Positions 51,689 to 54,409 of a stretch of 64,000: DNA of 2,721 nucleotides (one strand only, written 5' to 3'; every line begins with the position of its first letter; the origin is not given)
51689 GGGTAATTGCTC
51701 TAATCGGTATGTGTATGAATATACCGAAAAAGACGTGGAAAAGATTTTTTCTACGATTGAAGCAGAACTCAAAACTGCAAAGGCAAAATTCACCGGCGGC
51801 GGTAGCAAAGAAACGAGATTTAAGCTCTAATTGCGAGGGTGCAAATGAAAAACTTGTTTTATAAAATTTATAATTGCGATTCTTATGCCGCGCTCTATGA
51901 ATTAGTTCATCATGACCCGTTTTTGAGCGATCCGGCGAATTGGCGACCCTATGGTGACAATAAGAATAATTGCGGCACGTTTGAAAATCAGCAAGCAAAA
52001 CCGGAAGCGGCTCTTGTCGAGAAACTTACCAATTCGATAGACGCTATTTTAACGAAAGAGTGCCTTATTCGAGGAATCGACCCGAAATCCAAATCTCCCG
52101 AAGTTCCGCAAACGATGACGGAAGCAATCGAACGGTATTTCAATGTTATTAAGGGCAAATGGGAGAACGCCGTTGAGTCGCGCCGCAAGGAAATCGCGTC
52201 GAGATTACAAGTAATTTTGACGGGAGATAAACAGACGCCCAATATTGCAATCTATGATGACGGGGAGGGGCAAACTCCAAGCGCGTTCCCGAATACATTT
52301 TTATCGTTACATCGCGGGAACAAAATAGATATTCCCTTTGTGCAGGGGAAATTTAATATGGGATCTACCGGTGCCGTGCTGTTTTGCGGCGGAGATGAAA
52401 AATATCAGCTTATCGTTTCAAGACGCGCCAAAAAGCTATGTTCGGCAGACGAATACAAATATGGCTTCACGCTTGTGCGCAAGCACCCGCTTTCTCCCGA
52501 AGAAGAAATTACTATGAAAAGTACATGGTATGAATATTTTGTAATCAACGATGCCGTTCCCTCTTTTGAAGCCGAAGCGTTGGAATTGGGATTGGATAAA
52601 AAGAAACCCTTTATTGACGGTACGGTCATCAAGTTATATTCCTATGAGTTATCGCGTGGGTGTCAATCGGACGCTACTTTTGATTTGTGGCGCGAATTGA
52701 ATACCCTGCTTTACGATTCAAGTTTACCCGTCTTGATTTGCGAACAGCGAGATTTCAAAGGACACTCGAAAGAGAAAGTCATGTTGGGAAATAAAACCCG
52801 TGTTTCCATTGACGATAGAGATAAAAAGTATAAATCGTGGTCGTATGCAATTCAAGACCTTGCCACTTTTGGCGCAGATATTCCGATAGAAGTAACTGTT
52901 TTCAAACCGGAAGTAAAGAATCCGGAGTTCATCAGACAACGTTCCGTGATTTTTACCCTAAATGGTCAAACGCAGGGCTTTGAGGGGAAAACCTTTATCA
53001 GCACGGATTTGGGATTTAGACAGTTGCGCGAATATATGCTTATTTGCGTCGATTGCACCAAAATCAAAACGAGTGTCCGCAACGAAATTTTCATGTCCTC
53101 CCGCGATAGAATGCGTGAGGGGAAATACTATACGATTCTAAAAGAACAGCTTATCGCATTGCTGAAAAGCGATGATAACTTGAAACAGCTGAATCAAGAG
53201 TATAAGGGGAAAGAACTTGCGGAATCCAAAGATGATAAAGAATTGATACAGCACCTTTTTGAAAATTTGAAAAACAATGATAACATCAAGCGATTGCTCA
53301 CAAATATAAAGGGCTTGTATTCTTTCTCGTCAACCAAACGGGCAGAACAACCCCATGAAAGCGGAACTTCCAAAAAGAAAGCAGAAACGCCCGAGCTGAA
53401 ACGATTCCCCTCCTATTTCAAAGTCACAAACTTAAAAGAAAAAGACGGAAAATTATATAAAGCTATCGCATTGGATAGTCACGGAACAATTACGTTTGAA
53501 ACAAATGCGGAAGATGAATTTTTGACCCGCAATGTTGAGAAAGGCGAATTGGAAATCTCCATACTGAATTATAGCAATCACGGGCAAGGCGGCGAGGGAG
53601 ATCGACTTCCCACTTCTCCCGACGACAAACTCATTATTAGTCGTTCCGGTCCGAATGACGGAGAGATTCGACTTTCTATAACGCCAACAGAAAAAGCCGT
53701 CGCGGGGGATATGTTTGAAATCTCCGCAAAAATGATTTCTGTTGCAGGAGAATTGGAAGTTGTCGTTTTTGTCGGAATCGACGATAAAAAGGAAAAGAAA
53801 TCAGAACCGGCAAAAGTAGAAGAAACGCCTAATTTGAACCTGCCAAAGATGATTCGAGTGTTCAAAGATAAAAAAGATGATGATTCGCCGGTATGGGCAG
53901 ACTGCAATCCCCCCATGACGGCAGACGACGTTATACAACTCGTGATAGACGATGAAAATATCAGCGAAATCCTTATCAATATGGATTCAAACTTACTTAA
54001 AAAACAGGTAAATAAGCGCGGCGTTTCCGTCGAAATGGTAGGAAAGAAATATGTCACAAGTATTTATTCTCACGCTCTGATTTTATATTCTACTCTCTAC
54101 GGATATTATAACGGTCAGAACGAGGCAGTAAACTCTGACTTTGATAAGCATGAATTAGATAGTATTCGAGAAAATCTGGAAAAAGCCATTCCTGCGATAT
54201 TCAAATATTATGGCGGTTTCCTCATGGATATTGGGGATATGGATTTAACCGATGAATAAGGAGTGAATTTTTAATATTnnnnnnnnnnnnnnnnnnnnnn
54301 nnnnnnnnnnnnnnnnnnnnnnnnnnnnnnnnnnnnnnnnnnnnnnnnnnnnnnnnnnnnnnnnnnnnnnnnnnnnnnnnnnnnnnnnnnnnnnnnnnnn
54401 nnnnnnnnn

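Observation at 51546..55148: AT-rich three-gene cassette: small protein + 806-aa GHKL ATPase + cytoplasmic trypsin-like protease (candidate new defence/abortive-infection module)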

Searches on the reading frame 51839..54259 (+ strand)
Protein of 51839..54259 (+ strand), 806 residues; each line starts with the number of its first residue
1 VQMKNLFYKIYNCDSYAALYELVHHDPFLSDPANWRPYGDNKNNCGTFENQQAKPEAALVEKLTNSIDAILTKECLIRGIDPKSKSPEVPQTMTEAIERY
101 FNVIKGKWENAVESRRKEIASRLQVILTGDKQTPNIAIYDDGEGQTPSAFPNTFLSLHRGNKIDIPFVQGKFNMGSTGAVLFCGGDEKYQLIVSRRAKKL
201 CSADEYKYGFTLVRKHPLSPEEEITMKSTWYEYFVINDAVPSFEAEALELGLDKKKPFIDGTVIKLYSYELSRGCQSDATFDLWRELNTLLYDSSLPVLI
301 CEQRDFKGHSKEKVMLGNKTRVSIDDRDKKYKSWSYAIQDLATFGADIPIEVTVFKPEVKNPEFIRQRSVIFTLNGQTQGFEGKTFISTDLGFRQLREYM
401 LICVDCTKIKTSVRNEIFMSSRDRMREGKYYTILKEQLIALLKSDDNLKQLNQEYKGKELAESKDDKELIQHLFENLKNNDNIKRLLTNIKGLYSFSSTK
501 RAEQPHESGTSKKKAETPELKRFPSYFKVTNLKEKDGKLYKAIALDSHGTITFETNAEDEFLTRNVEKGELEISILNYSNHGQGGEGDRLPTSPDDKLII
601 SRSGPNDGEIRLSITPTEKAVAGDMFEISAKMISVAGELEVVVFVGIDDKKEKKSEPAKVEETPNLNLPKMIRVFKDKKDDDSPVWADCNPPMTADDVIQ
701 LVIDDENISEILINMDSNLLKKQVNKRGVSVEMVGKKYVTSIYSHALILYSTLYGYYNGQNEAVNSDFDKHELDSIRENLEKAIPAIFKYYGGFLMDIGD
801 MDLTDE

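Call 4: search_protein_families(library=pfam, proteins=[window:51839-54259:+], max_evalue=0.1)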
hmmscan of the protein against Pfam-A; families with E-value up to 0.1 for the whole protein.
window:51839-54259:+ (806 aa): 1 family
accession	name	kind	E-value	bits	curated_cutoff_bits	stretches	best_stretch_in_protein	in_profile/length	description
PF13589.12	HATPase_c_3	-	0.048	14.1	25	0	56-179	4-80/137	Histidine kinase-, DNA gyrase B-, and HSP90-like ATPase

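Call 5: search_protein_families(library=padloc, proteins=[window:51839-54259:+], max_evalue=0.1)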
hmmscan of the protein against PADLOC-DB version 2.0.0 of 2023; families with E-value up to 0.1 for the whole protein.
window:51839-54259:+ (806 aa): 0 families

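Call 6: search_protein_families(library=ncbifam, proteins=[window:51839-54259:+], max_evalue=0.1)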
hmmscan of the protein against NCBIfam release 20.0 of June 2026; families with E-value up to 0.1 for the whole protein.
window:51839-54259:+ (806 aa): 0 families

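Call 8: search_solved_structures(query=window:51839-54259:+, max_evalue=10, show_alignments=2)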
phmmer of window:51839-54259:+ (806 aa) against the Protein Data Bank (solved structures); distinct sequences matched with E-value up to 10: 0.

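Call 9: search_protein_families(library=phrogs, proteins=[window:51839-54259:+], max_evalue=0.1)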
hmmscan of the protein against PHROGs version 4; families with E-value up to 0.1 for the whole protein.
window:51839-54259:+ (806 aa): 0 families

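Call 10: find_homologous_proteins(query=window:51839-54259:+, max_evalue=0.001)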
Query window:51839-54259:+ (806 aa): 2349 proteins with E <= 0.001 among 8000 candidates; the best 120 are listed.
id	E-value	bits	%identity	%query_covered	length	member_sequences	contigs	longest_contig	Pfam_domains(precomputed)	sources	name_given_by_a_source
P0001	0.0e+0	1628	89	100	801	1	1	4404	-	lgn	-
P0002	0.0e+0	1458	78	100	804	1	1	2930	-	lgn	-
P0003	0.0e+0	1450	78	100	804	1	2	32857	-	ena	-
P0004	0.0e+0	1340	73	100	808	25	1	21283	-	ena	-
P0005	0.0e+0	1327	71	100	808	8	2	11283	-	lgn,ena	-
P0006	0.0e+0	1314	71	99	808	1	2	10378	-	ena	-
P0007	0.0e+0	1306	70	100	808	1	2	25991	-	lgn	-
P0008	0.0e+0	1297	70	100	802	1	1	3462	-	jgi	-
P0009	0.0e+0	1284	69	100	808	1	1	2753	-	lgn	-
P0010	0.0e+0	1270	68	100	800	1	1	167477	-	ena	-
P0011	0.0e+0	1262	68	100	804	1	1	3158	-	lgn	-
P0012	0.0e+0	1257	68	100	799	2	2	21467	-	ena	-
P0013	0.0e+0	1245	67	100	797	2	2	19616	-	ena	-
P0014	0.0e+0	1237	68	100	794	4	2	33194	-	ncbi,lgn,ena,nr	ncbi:MAG: hypothetical protein J6Y74_03705 [Clostridia bacterium]|nr:hypothetical protein [Clostridi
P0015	0.0e+0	1223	67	100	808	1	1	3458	-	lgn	-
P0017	9.5e-286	968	56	99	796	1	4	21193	-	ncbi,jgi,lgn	jgi:hypothetical protein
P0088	3.2e-236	804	48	99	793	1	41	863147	-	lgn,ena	-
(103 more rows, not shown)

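Call 11: find_related_loci(query=window:51839-54259:+, collection=genome_contigs, flank=8000)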
Query window:51839-54259:+ (806 aa) in genome_contigs; peptide patterns used: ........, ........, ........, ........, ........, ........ (x = any residue, [..] = any of these).
233 stretches matched a pattern; 2 encode a relative of the query (tblastn E <= 1e-3); 2 distinct loci.
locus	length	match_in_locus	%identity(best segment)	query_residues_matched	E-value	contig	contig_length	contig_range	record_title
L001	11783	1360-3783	73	3-806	0e+0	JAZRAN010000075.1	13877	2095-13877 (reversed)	MAG: Candidatus Stercoripulliclostridium sp. isolate T1900045141_TC20190135.MAGScoT_cleanbin_000010 SGB_4919_k141_264118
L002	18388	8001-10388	67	1-806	0e+0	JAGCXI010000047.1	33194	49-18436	MAG: Clostridia bacterium isolate RGIG10208 Yak_Rumen-5__c1178368, whole genome shotgun sequence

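Call 14: find_encoding_contigs(protein=P0088, flank=8000, max_places=4)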
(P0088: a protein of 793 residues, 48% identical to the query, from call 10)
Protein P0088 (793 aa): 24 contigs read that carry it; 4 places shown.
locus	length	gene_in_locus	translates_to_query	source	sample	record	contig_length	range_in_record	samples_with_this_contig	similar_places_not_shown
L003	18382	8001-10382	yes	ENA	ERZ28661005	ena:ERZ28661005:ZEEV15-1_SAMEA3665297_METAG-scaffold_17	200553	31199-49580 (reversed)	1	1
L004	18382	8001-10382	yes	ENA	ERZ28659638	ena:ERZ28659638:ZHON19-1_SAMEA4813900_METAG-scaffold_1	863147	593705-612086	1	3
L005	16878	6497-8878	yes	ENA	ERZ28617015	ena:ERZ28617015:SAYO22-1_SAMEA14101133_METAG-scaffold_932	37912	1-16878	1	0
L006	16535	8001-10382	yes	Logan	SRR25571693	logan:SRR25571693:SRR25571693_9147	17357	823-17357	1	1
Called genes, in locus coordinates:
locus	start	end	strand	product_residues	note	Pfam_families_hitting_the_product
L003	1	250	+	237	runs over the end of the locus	PF05257:CHAP (weak)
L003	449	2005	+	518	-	PF13347:MFS_2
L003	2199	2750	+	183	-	PF12672:DUF3793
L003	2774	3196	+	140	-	PF00258:Flavodoxin_1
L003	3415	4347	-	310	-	-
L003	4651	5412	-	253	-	PF02811:PHP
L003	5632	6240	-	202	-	-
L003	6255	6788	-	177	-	PF20122:DUF6512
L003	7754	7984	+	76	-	-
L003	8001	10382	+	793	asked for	-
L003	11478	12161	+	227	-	PF04973:NMN_transporter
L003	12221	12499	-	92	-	PF13451:zf_Tbcl, PF23477:zf_Tbcl_2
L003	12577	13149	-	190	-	PF04542:Sigma70_r2, PF08281:Sigma70_r4_2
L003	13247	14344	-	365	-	PF01926:MMR_HSR1, PF02421:FeoB_N, PF06071:YchF-GTPase_C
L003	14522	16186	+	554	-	PF02776:TPP_enzyme_N, PF00205:TPP_enzyme_M, PF02775:TPP_enzyme_C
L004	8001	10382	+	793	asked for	-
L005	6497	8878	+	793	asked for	-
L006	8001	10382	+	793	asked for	-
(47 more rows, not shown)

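Call 15: find_encoding_contigs(protein=P0003, flank=8000, max_places=3)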
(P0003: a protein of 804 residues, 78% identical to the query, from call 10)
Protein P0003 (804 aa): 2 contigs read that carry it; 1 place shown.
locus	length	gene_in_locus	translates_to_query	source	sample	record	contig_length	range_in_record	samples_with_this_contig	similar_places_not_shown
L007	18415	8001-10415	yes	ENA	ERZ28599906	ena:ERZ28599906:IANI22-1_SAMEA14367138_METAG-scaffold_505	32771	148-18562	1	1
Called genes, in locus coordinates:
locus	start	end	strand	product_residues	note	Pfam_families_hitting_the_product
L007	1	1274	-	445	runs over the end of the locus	PF14501:HATPase_c_5, PF02518:HATPase_c (weak)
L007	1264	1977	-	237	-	PF00072:Response_reg, PF04397:LytTR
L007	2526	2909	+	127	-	-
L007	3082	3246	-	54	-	-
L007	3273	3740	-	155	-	-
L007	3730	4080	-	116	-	-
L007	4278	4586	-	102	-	PF00239:Resolvase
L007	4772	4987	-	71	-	-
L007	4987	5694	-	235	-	PF23343:REP_ORF2-G2P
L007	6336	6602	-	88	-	-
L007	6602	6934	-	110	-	-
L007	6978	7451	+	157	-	PF01381:HTH_3 (faint), PF13443:HTH_26 (weak)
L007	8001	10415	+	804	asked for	-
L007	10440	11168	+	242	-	PF12636:DUF3781, PF00583:Acetyltransf_1, PF13673:Acetyltransf_10, PF13508:Acetyltransf_7, PF08445:FR47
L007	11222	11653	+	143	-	PF01243:PNPOx_N, PF16242:Pyrid_ox_like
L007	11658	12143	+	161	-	PF00583:Acetyltransf_1, PF13673:Acetyltransf_10, PF13420:Acetyltransf_4 (weak), PF13508:Acetyltransf_7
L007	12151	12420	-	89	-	-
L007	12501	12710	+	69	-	PF12844:HTH_19, PF13560:HTH_31, PF01381:HTH_3, PF13443:HTH_26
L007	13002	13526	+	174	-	PF01257:2Fe-2S_thioredx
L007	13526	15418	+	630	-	PF01257:2Fe-2S_thioredx (weak), PF01512:Complex1_51K, PF10589:NADH_4Fe-4S, PF12837:Fer4_6 (faint), PF00037:Fer4 (weak), PF12838:Fer4_7 (weak), PF13237:Fer4_10 (weak)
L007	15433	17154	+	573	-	PF13510:Fer2_4, PF10588:NADH-G_4Fe-4S_3, PF14697:Fer4_21, PF22117:Fer4_Nqo3, PF12838:Fer4_7 (weak), PF00037:Fer4 (weak), PF02906:Fe_hyd_lg_C, PF02256:Fe_hyd_SSU, +3 more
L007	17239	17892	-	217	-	PF00027:cNMP_binding (weak), PF13545:HTH_Crp_2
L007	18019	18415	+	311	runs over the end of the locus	PF02621:VitK2_biosynth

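Call 16: find_encoding_contigs(protein=P0010, flank=8000, max_places=3)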
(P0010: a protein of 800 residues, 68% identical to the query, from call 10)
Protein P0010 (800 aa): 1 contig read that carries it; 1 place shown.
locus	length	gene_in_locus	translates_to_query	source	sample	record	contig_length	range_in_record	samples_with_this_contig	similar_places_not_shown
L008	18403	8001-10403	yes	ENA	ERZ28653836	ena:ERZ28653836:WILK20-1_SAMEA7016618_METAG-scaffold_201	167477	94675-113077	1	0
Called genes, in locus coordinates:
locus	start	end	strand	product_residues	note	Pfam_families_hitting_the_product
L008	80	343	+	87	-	PF00312:Ribosomal_S15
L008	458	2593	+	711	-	PF01138:RNase_PH, PF03725:RNase_PH_C, PF03726:PNPase, PF01138:RNase_PH, PF00013:KH_1, PF00575:S1 (weak)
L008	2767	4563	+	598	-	PF13230:GATase_4 (weak), PF13522:GATase_6, PF13537:GATase_7, PF01380:SIS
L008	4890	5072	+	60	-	-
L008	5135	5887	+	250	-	-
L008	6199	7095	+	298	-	PF00165:HTH_AraC (faint), PF12833:HTH_18, PF06445:GyrI-like, PF14526:Cass2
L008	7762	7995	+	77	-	-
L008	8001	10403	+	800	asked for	-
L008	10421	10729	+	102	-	-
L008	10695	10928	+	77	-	-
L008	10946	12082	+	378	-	PF01966:HD, PF01590:GAF, PF13185:GAF_2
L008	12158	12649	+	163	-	PF05014:Nuc_deoxyrib_tr, PF15891:Nuc_deoxyri_tr2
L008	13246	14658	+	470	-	PF03853:YjeF_N, PF01256:Carb_kinase, PF02110:HK (weak)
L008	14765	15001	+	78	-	-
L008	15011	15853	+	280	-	PF12541:DUF3737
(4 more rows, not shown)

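Call 17: find_encoding_contigs(protein=P0017, flank=8000, max_places=4)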
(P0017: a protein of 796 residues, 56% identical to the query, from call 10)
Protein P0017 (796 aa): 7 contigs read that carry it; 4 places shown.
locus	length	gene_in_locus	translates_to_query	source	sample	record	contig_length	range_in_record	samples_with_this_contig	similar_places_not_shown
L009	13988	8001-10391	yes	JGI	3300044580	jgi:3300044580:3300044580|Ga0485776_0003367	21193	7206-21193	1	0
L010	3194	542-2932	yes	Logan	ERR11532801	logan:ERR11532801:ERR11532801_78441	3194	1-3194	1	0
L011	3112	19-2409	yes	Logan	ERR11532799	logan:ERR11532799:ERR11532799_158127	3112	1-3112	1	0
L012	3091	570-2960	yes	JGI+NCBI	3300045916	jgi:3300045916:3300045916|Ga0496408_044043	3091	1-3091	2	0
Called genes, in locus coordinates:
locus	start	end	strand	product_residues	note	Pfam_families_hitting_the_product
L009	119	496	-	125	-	-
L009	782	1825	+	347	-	PF02912:Phe_tRNA-synt_N, PF01409:tRNA-synt_2d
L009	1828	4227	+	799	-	PF01588:tRNA_bind, PF03483:B3_4, PF03484:B5, PF17759:tRNA_synthFbeta, PF03147:FDX-ACB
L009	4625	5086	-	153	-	PF13248:Zn_ribbon_3 (weak)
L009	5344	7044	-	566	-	PF00587:tRNA-synt_2b, PF04073:tRNA_edit, PF03129:HGTP_anticodon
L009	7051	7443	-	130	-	-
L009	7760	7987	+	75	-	-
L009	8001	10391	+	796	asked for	-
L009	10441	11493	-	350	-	PF04551:GcpE, PF26540:GcpE_C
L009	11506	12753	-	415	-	PF02163:Peptidase_M50, PF13180:PDZ_2, PF00595:PDZ, PF14685:PDZ_Tricorn (weak), PF17820:PDZ_6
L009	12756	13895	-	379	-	PF01408:GFO_IDH_MocA (faint), PF02670:DXP_reductoisom, PF08436:DXP_redisom_C, PF13288:DXPR_C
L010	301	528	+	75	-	-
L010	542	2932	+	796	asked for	-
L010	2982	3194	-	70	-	?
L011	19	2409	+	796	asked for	-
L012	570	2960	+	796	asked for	-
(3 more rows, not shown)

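Call 35: search_protein_representatives(protein=window:51839-54259:+)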
Query: 806 residues. Proteins with E-value up to 0.001 (for the whole library): 1770; up to 1e-10: 1222; up to 1e-30: 562. The best 150 are listed.
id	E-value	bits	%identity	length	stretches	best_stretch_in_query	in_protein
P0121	2.8e-217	740.1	45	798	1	1-796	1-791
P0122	1.2e-182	625.5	44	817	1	3-790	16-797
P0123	6.6e-175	599.9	41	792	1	4-801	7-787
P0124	1.2e-169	582.6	44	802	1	20-762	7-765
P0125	1.3e-162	559.3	39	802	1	4-799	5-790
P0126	3.4e-157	541.4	45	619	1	3-585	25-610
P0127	4.1e-157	541.1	42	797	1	2-765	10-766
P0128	2.4e-147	508.8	39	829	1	3-784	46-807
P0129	3.2e-147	508.4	38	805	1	5-755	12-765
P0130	5.1e-145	501.1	39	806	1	4-769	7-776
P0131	4.5e-136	471.5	38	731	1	10-751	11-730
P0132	3.0e-132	458.9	36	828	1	3-797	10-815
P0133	6.7e-132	457.7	40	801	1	3-757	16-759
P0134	3.2e-130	452.2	37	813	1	1-759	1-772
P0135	3.4e-130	452.1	38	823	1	3-770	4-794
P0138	1.8e-126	439.7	38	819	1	1-797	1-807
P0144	1.1e-116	407.4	34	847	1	4-805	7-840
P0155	1.7e-101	357.2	34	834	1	4-758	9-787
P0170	3.6e-89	316.4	33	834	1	3-753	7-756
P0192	4.3e-80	286.4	29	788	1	1-769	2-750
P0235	7.5e-73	262.4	30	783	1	8-793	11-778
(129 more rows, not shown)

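Call 37: search_protein_families(library=padloc, alignment_id=A3, max_evalue=0.01)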
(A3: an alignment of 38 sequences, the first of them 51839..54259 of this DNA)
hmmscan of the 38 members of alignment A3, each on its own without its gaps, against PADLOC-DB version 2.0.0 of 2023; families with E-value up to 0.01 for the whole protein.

A. member 1, window:51839-54259:+ (806 aa): 0 families

B. families by the number of members that match (of 38 scanned): 0 families

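Call 38: search_protein_families(library=pfam, alignment_id=A3, max_evalue=0.01)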
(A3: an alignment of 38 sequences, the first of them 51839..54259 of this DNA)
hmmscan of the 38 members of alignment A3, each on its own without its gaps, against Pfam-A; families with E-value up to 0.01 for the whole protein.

A. member 1, window:51839-54259:+ (806 aa): 0 families

B. families by the number of members that match (of 38 scanned): 1 family
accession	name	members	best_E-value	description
PF13589.12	HATPase_c_3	12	1.6e-07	Histidine kinase-, DNA gyrase B-, and HSP90-like ATPase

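Call 39: search_solved_structures(query=A3, max_evalue=1, show_alignments=2)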
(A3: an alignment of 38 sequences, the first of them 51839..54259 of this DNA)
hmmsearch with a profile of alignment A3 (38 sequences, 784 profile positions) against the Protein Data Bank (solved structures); distinct sequences matched with E-value up to 1: 1.
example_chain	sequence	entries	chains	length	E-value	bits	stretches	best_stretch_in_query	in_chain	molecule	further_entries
2k4k_A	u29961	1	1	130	0.49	11.6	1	600-673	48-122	General stress protein 13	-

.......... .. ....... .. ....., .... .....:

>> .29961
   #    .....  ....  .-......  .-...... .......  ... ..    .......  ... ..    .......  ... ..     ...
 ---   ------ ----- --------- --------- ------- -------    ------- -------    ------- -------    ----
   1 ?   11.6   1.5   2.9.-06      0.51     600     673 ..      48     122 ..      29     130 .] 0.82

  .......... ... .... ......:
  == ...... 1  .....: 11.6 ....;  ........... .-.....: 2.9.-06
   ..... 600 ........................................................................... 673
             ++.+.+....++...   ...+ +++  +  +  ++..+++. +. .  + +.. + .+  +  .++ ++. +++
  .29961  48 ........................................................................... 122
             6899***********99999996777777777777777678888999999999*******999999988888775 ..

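Call 41: find_related_loci(query=A3, collection=metagenome_contigs, flank=6000)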
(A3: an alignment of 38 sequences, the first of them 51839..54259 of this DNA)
Query A3 (806 aa) in metagenome_contigs; peptide patterns used: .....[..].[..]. (x = any residue, [..] = any of these).
600 stretches matched a pattern (row limit reached: there are more); 579 encode a relative of the query (tblastn E <= 1e-3); the best 80 are kept; 80 distinct loci.
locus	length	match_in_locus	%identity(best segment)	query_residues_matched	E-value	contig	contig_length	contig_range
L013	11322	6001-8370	48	1-801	0e+0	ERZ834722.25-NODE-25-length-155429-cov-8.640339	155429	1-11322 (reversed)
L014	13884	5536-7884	42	3-796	0e+0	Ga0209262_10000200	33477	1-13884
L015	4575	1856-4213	40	3-796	0e+0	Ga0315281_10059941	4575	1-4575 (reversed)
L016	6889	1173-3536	40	3-796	0e+0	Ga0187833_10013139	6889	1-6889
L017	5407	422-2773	43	3-796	0e+0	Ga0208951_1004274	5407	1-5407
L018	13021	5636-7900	42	1-753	0e+0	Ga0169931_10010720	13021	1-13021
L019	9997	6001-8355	41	3-796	0e+0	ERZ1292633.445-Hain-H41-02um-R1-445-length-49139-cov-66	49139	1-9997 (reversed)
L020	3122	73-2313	42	3-753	0e+0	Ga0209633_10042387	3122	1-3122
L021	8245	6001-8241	42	1-743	0e+0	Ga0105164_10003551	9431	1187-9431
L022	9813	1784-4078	41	1-753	9e-180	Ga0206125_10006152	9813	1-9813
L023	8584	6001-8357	46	1-796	7e-179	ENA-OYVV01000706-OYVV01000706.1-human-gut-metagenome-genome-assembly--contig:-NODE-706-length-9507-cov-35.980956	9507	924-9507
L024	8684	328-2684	46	1-796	1e-177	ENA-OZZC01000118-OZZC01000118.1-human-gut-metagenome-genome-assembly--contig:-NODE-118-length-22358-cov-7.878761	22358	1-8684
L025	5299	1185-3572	40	6-798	3e-173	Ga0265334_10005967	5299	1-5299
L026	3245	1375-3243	44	3-628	4e-171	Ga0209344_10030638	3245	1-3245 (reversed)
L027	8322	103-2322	40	57-802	4e-162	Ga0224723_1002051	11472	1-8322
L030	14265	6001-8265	36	1-750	6e-136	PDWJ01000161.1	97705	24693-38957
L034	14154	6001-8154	36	1-730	1e-132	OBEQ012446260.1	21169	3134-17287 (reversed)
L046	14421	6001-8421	34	1-802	4e-128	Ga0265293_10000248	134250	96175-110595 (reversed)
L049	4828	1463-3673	34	1-750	1e-129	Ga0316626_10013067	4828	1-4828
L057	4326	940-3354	34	6-806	6e-127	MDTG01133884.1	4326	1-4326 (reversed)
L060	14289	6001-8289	35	4-750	3e-124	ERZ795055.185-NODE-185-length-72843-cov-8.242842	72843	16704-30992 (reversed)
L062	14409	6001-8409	34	4-803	2e-123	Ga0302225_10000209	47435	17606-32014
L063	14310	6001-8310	33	3-751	2e-123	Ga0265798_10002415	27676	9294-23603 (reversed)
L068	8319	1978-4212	33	4-798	3e-122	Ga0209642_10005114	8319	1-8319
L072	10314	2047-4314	34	1-751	2e-121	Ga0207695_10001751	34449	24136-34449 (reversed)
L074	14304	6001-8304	33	25-799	2e-121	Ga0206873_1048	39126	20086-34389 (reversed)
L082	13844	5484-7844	34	1-799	2e-119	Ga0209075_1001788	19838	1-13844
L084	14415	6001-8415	33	1-802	7e-119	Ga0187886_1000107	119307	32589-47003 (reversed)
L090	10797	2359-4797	33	1-802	4e-118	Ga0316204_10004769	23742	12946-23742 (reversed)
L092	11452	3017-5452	33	3-802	1e-116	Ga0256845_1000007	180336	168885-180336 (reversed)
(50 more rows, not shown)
